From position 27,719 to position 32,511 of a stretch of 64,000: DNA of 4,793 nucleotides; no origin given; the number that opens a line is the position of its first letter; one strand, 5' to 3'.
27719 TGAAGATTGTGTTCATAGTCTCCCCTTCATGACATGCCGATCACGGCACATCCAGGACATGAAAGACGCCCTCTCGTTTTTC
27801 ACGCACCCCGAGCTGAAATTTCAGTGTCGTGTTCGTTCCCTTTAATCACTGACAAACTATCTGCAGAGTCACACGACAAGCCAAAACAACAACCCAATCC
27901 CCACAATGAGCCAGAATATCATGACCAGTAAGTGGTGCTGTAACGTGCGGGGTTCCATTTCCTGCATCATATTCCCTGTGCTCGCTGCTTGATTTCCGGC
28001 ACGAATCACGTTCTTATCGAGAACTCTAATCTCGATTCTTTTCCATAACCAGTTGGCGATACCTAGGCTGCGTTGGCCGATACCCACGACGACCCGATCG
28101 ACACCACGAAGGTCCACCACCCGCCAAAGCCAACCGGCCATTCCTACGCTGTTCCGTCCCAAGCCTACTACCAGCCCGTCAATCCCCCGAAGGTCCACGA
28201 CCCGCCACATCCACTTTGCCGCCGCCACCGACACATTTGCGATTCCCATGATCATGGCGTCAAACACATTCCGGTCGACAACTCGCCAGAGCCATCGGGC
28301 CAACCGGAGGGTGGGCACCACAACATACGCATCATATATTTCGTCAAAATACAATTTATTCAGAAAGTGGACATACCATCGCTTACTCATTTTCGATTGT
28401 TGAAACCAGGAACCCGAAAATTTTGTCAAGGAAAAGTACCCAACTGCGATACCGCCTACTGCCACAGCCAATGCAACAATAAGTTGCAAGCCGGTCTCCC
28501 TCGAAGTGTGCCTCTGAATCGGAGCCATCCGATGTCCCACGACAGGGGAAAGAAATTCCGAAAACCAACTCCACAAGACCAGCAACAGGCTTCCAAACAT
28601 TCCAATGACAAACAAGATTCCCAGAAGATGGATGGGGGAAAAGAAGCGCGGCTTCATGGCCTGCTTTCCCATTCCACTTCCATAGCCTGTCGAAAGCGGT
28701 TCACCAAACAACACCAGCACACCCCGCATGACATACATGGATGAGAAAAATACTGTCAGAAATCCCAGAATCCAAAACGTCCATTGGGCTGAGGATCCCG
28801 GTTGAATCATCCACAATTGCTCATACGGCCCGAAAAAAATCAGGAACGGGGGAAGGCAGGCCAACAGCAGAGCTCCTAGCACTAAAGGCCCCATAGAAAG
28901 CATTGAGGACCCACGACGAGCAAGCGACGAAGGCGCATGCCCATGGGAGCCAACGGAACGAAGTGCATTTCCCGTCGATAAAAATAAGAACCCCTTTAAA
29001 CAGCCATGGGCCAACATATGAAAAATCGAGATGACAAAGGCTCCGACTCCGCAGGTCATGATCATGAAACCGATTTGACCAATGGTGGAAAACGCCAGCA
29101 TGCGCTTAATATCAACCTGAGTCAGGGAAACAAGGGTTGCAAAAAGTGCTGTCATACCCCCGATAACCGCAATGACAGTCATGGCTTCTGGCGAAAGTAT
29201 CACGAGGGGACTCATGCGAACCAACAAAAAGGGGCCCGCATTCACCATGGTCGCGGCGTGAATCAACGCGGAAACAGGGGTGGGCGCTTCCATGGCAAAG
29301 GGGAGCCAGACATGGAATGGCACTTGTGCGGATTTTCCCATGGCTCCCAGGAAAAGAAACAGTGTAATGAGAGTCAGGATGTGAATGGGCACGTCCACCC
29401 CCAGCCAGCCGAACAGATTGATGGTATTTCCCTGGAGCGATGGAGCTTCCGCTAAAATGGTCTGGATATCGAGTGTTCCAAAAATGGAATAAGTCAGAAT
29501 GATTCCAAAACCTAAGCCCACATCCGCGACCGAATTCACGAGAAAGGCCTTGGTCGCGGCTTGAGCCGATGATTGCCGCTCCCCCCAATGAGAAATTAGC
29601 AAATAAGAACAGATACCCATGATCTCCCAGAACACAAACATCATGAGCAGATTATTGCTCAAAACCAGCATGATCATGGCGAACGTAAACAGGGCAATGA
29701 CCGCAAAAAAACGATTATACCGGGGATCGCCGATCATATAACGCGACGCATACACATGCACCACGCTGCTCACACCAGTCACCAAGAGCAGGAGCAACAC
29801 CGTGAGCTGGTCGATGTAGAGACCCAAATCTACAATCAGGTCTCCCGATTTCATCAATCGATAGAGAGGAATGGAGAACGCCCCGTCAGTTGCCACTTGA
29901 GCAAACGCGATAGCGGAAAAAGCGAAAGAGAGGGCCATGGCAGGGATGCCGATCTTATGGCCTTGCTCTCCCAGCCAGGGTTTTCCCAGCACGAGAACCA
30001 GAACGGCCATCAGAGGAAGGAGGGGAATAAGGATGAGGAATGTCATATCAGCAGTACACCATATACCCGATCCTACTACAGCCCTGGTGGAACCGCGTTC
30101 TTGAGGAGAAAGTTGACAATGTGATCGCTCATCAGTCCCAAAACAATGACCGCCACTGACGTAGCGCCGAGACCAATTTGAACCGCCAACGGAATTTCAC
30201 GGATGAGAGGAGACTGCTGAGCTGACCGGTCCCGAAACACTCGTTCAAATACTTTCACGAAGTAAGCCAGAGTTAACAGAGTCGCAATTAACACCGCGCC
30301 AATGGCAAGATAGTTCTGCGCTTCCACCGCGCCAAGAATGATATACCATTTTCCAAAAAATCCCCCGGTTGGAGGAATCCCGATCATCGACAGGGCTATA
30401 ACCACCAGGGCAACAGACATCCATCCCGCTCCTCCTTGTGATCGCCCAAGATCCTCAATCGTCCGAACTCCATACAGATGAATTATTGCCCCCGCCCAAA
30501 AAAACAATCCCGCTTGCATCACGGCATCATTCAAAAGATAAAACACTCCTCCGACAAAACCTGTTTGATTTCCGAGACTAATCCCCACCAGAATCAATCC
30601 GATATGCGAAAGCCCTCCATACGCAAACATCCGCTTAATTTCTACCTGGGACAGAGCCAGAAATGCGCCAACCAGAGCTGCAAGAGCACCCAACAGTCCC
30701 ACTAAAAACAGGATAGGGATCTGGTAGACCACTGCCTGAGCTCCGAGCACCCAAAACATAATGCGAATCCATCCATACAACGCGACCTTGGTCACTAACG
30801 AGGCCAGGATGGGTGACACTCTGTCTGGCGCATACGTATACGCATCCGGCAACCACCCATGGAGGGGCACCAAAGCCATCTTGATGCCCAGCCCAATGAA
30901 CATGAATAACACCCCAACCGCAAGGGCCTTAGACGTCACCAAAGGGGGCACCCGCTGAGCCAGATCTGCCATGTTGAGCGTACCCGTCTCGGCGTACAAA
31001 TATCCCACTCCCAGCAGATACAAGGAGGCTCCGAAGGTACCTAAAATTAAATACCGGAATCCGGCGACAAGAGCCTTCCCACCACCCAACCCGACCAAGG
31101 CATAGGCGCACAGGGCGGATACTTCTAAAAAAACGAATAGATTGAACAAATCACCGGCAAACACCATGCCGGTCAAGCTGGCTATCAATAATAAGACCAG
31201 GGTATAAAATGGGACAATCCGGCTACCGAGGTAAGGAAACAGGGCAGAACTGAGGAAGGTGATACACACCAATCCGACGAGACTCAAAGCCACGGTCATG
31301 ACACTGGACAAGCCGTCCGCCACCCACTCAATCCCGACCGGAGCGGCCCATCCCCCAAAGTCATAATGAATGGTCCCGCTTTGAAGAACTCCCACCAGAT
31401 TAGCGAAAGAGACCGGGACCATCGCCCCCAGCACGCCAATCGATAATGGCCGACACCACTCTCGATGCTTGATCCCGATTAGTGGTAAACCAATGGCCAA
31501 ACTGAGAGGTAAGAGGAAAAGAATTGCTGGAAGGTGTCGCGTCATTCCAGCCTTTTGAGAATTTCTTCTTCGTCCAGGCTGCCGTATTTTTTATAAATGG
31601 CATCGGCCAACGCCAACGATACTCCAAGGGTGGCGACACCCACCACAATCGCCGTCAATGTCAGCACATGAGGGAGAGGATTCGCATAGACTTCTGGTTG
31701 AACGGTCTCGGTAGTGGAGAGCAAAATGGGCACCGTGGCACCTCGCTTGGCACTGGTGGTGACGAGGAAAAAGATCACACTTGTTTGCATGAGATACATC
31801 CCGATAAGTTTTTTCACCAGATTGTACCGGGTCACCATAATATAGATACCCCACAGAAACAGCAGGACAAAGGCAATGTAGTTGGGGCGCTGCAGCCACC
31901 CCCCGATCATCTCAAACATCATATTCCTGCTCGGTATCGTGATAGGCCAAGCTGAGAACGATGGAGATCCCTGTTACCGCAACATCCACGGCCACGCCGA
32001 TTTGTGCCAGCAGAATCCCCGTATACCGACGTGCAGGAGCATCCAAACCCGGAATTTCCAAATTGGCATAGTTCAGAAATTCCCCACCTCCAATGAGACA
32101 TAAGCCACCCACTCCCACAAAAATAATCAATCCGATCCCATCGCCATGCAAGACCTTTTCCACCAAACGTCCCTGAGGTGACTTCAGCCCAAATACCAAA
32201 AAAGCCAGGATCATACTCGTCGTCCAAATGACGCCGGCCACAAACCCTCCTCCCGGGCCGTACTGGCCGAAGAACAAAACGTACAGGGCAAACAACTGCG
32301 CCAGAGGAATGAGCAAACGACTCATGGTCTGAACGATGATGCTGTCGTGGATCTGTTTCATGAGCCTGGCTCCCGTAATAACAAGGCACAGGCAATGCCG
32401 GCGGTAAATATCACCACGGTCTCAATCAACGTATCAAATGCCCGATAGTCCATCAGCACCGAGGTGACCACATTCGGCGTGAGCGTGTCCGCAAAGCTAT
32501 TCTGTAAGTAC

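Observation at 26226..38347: DabA heads a nine-gene Mrp-like cluster with three PF00361 subunits, with an MpsC-like gene divergent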

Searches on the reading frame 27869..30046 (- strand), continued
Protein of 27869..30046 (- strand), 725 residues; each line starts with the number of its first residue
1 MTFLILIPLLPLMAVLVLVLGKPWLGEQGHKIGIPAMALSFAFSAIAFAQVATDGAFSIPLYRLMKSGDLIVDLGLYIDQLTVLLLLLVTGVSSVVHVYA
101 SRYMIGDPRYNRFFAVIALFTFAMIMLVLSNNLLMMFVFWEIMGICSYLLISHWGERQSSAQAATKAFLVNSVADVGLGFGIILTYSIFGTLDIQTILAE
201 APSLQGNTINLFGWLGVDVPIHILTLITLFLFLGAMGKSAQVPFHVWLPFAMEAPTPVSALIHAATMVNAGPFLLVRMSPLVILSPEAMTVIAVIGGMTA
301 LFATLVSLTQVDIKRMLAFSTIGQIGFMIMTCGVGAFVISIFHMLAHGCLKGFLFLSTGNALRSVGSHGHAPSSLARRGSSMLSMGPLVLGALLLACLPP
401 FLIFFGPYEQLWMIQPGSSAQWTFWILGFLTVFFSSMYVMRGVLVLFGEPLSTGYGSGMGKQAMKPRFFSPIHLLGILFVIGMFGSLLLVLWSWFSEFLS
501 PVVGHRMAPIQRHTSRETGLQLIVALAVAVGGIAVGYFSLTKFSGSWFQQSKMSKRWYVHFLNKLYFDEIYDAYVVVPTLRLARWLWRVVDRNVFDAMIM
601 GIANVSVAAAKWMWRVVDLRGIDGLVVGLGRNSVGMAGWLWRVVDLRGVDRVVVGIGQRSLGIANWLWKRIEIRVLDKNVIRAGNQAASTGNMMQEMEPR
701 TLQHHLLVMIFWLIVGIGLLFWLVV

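Call 81: search_protein_families(library=pfam, proteins=[L082:383-2098:-], max_evalue=0.001)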
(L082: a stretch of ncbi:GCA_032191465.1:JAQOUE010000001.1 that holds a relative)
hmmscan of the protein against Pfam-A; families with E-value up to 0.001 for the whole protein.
L082:383-2098:- (571 aa): 2 families
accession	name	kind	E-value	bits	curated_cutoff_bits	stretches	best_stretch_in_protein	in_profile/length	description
PF00361.26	Proton_antipo_M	-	9.7e-56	189.6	21.5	1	132-368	1-231/294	NADH:quinone oxidoreductase/Mrp antiporter, TM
PF00662.26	Proton_antipo_N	-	7.8e-15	55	24.5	1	74-116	9-51/51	NADH-Ubiquinone oxidoreductase (complex I), chain 5 N-terminus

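Call 82: find_encoding_contigs(protein=P0186, flank=10000, max_places=1)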
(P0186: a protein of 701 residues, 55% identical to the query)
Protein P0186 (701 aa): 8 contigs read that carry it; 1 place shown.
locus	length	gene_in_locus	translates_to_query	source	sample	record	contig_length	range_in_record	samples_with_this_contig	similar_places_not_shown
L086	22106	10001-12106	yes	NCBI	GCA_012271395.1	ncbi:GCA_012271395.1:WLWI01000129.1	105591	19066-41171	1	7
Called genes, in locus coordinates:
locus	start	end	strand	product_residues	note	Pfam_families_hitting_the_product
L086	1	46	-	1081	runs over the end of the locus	PF10070:DabA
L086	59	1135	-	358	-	-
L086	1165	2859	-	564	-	PF00662:Proton_antipo_N, PF00361:Proton_antipo_M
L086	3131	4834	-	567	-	PF00916:Sulfate_transp, PF01740:STAS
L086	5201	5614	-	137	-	PF00571:CBS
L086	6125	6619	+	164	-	PF01899:MNHE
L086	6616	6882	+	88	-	PF04066:MrpF_PhaF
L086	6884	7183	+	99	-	PF03334:PhaG_MnhG_YufB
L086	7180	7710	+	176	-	PF13244:MbhD, PF00499:Oxidored_q3 (weak), PF20501:MbhE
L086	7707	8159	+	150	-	PF04039:MnhB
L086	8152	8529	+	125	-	PF00420:Oxidored_q2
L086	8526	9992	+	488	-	PF00361:Proton_antipo_M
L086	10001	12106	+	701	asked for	PF00662:Proton_antipo_N, PF00361:Proton_antipo_M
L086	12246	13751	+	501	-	PF01059:Oxidored_q5_N (weak), PF00361:Proton_antipo_M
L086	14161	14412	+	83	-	-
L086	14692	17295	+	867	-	PF02861:Clp_N, PF23569:NBD_SMAX1, PF00004:AAA, PF17871:AAA_lid_9, PF00004:AAA, PF07724:AAA_2, PF07728:AAA_5, PF10431:ClpB_D2-small, +14 more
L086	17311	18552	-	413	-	PF00004:AAA, PF07724:AAA_2, PF07728:AAA_5 (weak), PF10431:ClpB_D2-small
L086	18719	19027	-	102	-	-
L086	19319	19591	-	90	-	PF00959:Phage_lysozyme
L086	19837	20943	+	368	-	PF02463:SMC_N (weak), PF00005:ABC_tran, PF13304:AAA_21 (faint), PF08402:TOBE_2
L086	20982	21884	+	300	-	PF00528:BPD_transp_1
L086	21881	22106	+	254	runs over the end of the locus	PF00528:BPD_transp_1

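Call 83: find_encoding_contigs(protein=P0199, flank=10000, max_places=1)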
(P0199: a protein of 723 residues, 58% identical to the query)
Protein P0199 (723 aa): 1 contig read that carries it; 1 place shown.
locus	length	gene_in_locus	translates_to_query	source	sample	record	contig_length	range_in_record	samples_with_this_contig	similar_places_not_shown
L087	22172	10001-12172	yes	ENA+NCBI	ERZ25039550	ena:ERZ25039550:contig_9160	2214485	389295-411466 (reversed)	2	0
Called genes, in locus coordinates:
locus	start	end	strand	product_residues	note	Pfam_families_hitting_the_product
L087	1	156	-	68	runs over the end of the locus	PF01272:GreA_GreB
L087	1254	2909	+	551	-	PF00916:Sulfate_transp, PF16983:MFS_MOT1 (weak)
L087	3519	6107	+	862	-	PF10070:DabA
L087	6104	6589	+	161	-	PF01899:MNHE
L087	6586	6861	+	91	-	PF04066:MrpF_PhaF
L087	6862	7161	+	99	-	PF03334:PhaG_MnhG_YufB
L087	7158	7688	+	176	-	PF13244:MbhD, PF00499:Oxidored_q3 (weak), PF20501:MbhE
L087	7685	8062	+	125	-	PF04039:MnhB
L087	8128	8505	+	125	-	PF00420:Oxidored_q2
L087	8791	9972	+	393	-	PF00361:Proton_antipo_M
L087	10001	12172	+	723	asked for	PF00662:Proton_antipo_N, PF00361:Proton_antipo_M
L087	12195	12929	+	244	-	PF01059:Oxidored_q5_N (weak), PF00361:Proton_antipo_M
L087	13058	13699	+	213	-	PF00361:Proton_antipo_M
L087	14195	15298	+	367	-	PF07396:Porin_O_P (faint)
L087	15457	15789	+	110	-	PF07396:Porin_O_P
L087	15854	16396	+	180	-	-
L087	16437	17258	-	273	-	PF00106:adh_short, PF08659:KR, PF23441:SDR, PF13561:adh_short_C2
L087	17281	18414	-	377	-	-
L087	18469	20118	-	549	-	-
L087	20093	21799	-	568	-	-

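Call 84: find_encoding_contigs(protein=P0213, flank=10000, max_places=1)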
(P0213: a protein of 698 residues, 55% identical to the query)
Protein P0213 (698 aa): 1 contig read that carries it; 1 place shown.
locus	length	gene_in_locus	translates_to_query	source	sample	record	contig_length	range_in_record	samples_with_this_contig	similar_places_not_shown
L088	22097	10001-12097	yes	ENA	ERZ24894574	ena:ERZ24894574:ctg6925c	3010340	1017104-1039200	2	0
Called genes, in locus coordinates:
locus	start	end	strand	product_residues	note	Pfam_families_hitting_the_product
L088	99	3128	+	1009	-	PF10070:DabA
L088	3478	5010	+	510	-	PF00089:Trypsin, PF13365:Trypsin_2, PF00595:PDZ (weak), PF13180:PDZ_2, PF17820:PDZ_6, PF00595:PDZ, PF13180:PDZ_2, PF17820:PDZ_6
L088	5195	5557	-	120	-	PF07798:CCDC90-like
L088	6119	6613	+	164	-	PF01899:MNHE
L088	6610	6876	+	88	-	PF04066:MrpF_PhaF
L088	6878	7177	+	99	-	PF03334:PhaG_MnhG_YufB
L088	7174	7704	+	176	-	PF13244:MbhD, PF00499:Oxidored_q3 (weak), PF20501:MbhE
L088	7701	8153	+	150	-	PF04039:MnhB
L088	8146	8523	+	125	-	PF00420:Oxidored_q2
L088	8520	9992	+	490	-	PF00361:Proton_antipo_M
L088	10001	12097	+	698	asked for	PF00662:Proton_antipo_N, PF00361:Proton_antipo_M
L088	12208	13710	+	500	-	PF01059:Oxidored_q5_N (weak), PF00361:Proton_antipo_M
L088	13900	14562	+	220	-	PF20213:DUF6573 (faint)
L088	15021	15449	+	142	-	-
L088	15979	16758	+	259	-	PF01555:N6_N4_Mtase (weak)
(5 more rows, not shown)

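Call 85: find_encoding_contigs(protein=P0214, flank=10000, max_places=1)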
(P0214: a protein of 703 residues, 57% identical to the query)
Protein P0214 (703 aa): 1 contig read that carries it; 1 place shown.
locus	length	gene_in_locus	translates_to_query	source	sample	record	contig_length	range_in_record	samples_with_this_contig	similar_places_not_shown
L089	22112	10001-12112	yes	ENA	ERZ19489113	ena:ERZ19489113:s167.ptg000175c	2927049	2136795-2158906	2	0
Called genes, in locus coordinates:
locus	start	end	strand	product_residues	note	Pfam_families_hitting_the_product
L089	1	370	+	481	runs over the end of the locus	PF03600:CitMHS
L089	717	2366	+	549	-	PF00916:Sulfate_transp, PF16983:MFS_MOT1 (weak)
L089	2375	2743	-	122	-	PF10057:MpsC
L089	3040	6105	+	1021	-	PF10070:DabA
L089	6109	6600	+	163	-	PF01899:MNHE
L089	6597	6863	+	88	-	PF04066:MrpF_PhaF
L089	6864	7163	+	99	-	PF03334:PhaG_MnhG_YufB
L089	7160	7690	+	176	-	PF13244:MbhD, PF20501:MbhE (weak)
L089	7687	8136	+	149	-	PF04039:MnhB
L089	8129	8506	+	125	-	PF00420:Oxidored_q2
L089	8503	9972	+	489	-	PF00361:Proton_antipo_M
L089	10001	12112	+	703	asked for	PF00662:Proton_antipo_N, PF00361:Proton_antipo_M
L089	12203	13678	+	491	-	PF01059:Oxidored_q5_N, PF00361:Proton_antipo_M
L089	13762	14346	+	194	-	-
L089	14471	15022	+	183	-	PF08238:Sel1 (weak)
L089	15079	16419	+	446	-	-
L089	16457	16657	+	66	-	-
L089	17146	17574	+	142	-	-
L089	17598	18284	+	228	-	-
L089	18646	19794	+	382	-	-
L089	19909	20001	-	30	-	-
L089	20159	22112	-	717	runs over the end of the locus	PF17764:PriA_3primeBD, PF18074:PriA_C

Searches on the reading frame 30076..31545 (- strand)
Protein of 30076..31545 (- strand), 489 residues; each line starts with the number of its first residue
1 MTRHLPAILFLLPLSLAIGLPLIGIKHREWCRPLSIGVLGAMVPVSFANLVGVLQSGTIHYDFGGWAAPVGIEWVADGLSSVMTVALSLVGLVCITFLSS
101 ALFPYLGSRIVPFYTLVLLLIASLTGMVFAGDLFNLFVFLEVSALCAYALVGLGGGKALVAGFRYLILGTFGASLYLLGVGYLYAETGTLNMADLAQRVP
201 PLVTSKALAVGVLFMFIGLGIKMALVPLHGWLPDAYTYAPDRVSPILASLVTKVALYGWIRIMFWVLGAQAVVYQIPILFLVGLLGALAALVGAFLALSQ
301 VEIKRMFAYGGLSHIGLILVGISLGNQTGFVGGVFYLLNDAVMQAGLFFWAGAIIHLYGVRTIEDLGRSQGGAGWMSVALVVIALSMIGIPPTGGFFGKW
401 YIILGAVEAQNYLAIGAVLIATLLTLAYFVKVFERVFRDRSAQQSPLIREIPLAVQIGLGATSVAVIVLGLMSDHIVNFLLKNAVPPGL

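Call 3: search_protein_families(library=pfam, proteins=[window:30076-31545:-])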
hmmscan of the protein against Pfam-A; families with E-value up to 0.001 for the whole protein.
window:30076-31545:- (489 aa): 1 family
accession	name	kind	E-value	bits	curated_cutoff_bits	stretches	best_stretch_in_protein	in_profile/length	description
PF00361.26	Proton_antipo_M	-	4.4e-56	190.7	21.5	1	130-425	1-294/294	NADH:quinone oxidoreductase/Mrp antiporter, TM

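Call 33: search_solved_structures(query=window:30076-31545:-, max_evalue=1e-15)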
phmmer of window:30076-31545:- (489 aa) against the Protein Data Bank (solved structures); distinct sequences matched with E-value up to 1e-15: 52.
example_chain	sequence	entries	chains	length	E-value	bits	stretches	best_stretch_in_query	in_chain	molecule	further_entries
7qru_D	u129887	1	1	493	2.1e-57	198.6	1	11-440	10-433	Na+/H+ antiporter subunit D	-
6z16_D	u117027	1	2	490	1.2e-51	179.6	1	10-438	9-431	Multisubunit Na+/H+ antiporter, D subunit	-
6u8y_H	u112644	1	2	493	1.2e-50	176.3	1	5-474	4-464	NADH dehydrogenase subunit N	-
6cfw_H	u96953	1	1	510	3.6e-45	158.2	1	6-473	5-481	Monovalent cation/H+ antiporter subunit D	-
7d3u_D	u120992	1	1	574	3e-42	148.6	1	13-439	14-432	Monovalent Na+/H+ antiporter subunit D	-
7wff_B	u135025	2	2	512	1.3e-34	123.4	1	94-455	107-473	NAD(P)H-quinone oxidoreductase subunit 2, chloroplastic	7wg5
7eu3_B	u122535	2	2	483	5.7e-34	121.3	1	94-451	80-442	NAD(P)H-quinone oxidoreductase subunit 2, chloroplastic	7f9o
9grx_B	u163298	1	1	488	1.3e-33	120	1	94-451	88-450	NAD(P)H-quinone oxidoreductase subunit 2 A, chloroplastic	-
6hum_B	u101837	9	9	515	9.4e-32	114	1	65-478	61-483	NAD(P)H-quinone oxidoreductase subunit 2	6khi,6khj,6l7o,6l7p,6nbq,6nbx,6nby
8e73_2M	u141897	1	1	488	1.3e-31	113.5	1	111-440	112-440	Nad2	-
3rko_N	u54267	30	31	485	1.4e-30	110.1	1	75-464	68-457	NADH-QUINONE OXIDOREDUCTASE SUBUNIT N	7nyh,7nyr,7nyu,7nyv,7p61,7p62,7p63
7ar7_N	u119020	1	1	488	1.4e-30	110.1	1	111-440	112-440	NADH-ubiquinone oxidoreductase chain 2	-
7a23_I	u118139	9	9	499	1.5e-30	110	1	111-440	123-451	Nad2m | NADH-ubiquinone oxidoreductase chain 2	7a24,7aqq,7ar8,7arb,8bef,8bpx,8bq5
8e9g_N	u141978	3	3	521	2e-30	109.6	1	113-471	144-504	NADH-quinone oxidoreductase subunit N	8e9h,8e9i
7p61_M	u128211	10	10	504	3e-30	109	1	70-440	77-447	NADH dehydrogenase I subunit M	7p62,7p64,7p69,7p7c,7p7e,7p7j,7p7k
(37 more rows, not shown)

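Call 68: search_protein_families(library=ncbifam, proteins=[window:30076-31545:-], max_evalue=0.01)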
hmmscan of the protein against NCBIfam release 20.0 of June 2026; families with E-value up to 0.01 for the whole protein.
window:30076-31545:- (489 aa): 75 families (the best 25 are shown)
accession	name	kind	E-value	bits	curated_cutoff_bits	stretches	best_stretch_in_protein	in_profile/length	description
NF009305.0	PRK12662.1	equivalog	4.8e-93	312.5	700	1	1-476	1-479/492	putative monovalent cation/H+ antiporter subunit D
NF009306.0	PRK12663.1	equivalog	3.2e-84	283.5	542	1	9-481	5-475/498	Na+/H+ antiporter subunit D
NF005818.0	PRK07691.1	equivalog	9e-77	259.1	586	1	9-483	9-479/496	Na+/H+ antiporter subunit D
NF006240.0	PRK08376.1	subfamily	7.3e-74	249.5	662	1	2-484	3-503/521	putative monovalent cation/H+ antiporter subunit D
NF006241.0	PRK08377.1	equivalog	4.5e-72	243.6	645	1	5-480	4-470/494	NADH dehydrogenase subunit N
NF009308.0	PRK12665.1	equivalog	1.9e-68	231.3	585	1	5-442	8-443/531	Na+/H+ antiporter subunit D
TIGR01770.1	NDH_I_N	subfamily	1.4e-66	225.4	332.6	1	74-476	67-471/472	NADH-quinone oxidoreductase subunit NuoN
NF006238.0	PRK08375.1-4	equivalog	8.7e-66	222.8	626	1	8-442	8-434/531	putative monovalent cation/H+ antiporter subunit D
TIGR01972.1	NDH_I_M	subfamily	4.4e-62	210.3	263.8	1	66-480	64-475/486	NADH-quinone oxidoreductase subunit M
TIGR00944.1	2a6301s04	subfamily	1.4e-61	209.2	692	1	10-446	7-438/463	multicomponent K+/H+ antiporter, MrpD/PhaD subunit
NF009309.0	PRK12666.1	equivalog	1.5e-61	208.6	476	1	2-468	4-489/529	monovalent cation/H+ antiporter subunit D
NF006419.0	PRK08668.1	equivalog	2.4e-57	195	617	1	81-481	73-475/613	NADH dehydrogenase subunit M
NF004442.0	PRK05777.1-5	equivalog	1.3e-51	176.1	523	1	74-480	71-474/483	NADH-quinone oxidoreductase subunit NuoN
NF006236.0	PRK08375.1-1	equivalog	8e-51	173.5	663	1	42-480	43-488/493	putative monovalent cation/H+ antiporter subunit D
NF005142.0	PRK06591.1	equivalog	1.3e-49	169.7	460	1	2-442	4-429/432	putative monovalent cation/H+ antiporter subunit D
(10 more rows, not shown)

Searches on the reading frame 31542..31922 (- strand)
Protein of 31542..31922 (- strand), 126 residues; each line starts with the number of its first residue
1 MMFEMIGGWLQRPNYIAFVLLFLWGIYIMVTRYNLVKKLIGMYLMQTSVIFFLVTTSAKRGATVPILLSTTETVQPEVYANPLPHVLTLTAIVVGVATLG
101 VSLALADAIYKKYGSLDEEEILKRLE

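Call 3: search_protein_families(library=pfam, proteins=[window:31542-31922:-])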
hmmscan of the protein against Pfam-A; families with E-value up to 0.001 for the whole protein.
window:31542-31922:- (126 aa): 1 family
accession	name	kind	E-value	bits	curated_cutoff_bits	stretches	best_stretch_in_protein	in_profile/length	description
PF00420.29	Oxidored_q2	-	1.6e-21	76.3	26.1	1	15-121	3-90/95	NADH-ubiquinone/plastoquinone oxidoreductase chain 4L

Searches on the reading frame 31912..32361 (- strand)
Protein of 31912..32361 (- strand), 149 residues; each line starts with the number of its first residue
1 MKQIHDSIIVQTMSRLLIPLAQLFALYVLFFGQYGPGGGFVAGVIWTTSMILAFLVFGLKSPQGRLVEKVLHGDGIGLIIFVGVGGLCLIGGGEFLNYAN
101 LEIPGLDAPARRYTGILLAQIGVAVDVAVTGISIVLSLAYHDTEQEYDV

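Call 3: search_protein_families(library=pfam, proteins=[window:31912-32361:-])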
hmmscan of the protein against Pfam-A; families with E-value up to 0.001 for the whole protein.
window:31912-32361:- (149 aa): 1 family
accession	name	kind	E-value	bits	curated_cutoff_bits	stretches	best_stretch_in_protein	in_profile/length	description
PF04039.18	MnhB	-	2.5e-21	76.6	22.5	1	9-130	1-124/127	Domain related to MnhB subunit of Na+/H+ antiporter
